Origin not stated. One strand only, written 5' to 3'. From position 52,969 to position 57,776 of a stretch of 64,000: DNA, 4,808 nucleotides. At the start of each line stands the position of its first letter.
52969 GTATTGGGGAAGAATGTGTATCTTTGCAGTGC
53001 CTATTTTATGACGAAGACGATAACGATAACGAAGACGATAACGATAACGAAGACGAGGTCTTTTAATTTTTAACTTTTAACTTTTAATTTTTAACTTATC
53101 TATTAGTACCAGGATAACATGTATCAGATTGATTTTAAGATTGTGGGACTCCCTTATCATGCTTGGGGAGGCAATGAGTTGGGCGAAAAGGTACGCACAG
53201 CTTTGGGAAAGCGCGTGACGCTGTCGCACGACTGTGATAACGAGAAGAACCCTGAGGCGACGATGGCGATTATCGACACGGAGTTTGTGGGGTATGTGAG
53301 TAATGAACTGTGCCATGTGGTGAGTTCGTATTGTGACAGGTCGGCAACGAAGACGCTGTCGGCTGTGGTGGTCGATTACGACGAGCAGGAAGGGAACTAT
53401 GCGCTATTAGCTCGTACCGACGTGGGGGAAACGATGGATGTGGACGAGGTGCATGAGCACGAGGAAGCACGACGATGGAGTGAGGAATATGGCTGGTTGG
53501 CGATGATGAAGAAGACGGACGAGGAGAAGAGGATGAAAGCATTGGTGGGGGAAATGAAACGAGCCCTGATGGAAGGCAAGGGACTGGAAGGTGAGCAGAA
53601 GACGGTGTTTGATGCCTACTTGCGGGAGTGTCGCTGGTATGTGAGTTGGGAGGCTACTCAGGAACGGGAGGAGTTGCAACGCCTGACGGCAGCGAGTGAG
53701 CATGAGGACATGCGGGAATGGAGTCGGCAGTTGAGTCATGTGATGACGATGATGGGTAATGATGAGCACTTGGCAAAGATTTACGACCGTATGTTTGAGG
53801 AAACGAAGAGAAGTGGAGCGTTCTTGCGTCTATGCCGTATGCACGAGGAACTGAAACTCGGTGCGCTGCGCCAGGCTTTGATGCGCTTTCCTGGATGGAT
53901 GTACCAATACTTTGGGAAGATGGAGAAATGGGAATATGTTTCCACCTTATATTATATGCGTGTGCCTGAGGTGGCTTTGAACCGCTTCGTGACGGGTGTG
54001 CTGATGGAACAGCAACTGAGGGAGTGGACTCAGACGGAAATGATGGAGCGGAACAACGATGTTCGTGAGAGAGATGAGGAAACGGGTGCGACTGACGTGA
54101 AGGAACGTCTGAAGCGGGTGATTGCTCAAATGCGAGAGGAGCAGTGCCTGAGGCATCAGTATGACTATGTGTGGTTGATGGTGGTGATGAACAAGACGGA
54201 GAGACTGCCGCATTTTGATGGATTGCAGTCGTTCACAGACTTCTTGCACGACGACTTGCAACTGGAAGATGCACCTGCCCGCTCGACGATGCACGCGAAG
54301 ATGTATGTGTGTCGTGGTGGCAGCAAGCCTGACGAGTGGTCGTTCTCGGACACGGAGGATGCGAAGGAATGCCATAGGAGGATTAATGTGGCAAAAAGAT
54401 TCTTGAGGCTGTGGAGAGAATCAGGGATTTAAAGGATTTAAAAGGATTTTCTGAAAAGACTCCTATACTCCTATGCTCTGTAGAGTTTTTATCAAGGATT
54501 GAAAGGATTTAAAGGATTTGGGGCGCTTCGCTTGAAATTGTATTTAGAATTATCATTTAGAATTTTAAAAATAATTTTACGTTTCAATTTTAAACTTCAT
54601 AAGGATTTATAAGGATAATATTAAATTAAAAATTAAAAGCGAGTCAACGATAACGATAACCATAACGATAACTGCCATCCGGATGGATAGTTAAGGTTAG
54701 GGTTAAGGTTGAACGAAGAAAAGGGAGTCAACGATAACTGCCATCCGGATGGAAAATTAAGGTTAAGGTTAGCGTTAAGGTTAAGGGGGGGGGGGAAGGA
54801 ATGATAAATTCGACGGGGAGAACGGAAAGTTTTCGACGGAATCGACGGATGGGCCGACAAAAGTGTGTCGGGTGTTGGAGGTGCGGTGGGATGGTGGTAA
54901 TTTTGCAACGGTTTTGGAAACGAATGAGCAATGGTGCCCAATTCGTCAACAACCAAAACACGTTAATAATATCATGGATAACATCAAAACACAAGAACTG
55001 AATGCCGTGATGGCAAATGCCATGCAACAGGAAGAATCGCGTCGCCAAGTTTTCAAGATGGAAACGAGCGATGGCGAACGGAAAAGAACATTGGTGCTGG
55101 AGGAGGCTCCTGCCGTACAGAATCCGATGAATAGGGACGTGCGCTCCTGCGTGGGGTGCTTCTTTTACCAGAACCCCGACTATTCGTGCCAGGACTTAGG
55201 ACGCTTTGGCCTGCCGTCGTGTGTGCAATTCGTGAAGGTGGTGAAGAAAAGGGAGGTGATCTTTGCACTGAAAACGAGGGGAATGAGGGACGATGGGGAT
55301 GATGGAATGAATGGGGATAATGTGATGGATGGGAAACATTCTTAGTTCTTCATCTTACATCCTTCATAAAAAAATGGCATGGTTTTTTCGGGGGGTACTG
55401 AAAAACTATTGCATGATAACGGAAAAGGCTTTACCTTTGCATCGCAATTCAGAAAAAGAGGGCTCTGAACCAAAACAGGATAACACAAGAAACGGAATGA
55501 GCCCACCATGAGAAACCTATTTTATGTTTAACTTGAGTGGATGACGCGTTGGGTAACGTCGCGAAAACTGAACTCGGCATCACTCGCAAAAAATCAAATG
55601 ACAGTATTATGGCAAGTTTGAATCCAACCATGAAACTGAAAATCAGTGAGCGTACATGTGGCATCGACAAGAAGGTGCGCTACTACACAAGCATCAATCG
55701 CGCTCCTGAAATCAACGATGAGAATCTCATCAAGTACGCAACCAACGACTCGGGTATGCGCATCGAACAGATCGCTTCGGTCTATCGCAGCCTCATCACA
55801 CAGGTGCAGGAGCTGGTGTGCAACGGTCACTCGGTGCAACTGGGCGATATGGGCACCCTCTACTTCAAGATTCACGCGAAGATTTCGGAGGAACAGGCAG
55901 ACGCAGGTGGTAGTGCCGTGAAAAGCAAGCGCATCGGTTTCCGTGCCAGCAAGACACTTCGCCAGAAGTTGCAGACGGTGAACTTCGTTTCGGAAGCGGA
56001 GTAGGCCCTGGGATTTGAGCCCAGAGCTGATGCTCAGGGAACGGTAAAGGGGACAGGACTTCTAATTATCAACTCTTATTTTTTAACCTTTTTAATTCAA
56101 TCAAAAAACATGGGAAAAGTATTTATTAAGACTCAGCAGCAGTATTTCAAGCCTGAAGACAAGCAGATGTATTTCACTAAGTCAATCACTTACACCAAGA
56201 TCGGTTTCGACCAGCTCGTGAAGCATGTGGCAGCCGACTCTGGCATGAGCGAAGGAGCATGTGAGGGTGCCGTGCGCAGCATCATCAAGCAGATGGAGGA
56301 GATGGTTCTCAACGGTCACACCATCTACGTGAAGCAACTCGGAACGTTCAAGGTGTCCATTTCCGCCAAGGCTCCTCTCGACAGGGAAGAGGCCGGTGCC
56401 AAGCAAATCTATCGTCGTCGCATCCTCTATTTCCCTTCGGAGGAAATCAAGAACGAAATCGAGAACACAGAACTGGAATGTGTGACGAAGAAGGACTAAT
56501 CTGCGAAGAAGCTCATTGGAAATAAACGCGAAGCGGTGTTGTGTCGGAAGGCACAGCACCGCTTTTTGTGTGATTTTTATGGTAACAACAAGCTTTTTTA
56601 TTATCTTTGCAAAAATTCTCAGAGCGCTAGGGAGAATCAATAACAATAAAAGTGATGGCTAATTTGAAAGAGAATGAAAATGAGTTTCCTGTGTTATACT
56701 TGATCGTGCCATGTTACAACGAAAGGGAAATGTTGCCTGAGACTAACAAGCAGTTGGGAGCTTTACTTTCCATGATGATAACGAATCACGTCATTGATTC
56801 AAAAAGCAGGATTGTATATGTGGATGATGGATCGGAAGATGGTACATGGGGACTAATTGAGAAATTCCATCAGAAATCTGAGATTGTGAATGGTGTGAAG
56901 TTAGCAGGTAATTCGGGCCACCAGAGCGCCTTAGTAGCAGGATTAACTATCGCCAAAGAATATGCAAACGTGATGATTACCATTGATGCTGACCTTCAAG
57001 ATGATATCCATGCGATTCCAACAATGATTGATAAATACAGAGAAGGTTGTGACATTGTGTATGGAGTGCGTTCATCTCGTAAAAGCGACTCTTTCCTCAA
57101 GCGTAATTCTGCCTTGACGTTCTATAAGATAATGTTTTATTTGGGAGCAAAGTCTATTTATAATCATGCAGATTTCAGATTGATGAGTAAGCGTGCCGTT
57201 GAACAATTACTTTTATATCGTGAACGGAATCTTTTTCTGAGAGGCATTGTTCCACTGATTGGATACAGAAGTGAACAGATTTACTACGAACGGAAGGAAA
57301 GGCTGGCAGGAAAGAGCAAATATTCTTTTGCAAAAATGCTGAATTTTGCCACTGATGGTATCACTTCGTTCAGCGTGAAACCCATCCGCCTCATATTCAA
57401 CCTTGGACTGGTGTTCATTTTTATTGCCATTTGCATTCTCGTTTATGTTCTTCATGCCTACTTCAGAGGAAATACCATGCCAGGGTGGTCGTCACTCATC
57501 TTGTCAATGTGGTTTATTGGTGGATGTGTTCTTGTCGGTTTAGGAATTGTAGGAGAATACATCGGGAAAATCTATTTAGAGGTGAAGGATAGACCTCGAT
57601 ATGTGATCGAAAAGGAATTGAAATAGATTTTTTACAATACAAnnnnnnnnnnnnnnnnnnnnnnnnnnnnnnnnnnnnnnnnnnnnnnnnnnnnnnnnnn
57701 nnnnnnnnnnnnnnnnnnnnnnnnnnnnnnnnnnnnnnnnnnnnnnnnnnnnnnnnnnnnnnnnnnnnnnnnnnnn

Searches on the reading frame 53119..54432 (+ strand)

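Call 6: search_protein_families(library=pfam, proteins=[window:53119-54432:+], max_evalue=0.01)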
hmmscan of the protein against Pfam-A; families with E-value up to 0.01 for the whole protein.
window:53119-54432:+ (437 aa): 1 family
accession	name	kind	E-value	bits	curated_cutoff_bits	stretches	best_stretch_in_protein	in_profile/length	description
PF08797.16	HIRAN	-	0.00084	19.6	24.7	1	3-90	3-83/96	HIRAN domain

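Call 76: search_protein_families(library=ncbifam, proteins=[window:53119-54432:+], max_evalue=0.001)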
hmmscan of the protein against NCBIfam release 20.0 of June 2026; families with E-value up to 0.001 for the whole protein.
window:53119-54432:+ (437 aa): 0 families

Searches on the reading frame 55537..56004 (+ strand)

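Call 12: search_protein_families(library=pfam, proteins=[window:55537-56004:+], max_evalue=0.001)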
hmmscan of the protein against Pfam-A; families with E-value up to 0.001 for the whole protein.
window:55537-56004:+ (155 aa): 2 families
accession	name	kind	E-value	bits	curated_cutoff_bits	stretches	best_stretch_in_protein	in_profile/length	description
PF18291.6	HU-HIG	-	2.5e-14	53.8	26.2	1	42-150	15-123/125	HU domain fused to wHTH, Ig, or Glycine-rich motif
PF00216.26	Bac_DNA_binding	-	5.5e-05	23.8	22.4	1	60-145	2-89/90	Bacterial DNA-binding protein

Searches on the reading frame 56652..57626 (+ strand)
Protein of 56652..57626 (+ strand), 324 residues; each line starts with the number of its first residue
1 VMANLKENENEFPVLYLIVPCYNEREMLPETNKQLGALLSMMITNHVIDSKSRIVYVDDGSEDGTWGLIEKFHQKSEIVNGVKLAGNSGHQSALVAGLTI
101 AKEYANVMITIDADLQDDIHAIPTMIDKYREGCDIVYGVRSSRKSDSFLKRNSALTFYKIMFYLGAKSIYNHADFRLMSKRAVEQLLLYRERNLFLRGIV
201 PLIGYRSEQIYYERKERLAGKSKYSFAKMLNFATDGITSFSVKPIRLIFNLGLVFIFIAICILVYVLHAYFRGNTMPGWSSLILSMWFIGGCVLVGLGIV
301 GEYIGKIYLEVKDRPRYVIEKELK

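Call 12: search_protein_families(library=pfam, proteins=[window:56652-57626:+], max_evalue=0.001)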
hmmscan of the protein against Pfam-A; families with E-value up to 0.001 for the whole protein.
window:56652-57626:+ (324 aa): 1 family
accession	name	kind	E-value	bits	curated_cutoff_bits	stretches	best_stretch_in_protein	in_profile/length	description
PF00535.33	Glycos_transf_2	-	1.4e-24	87.4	23.3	1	17-186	2-167/168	Glycosyl transferase family 2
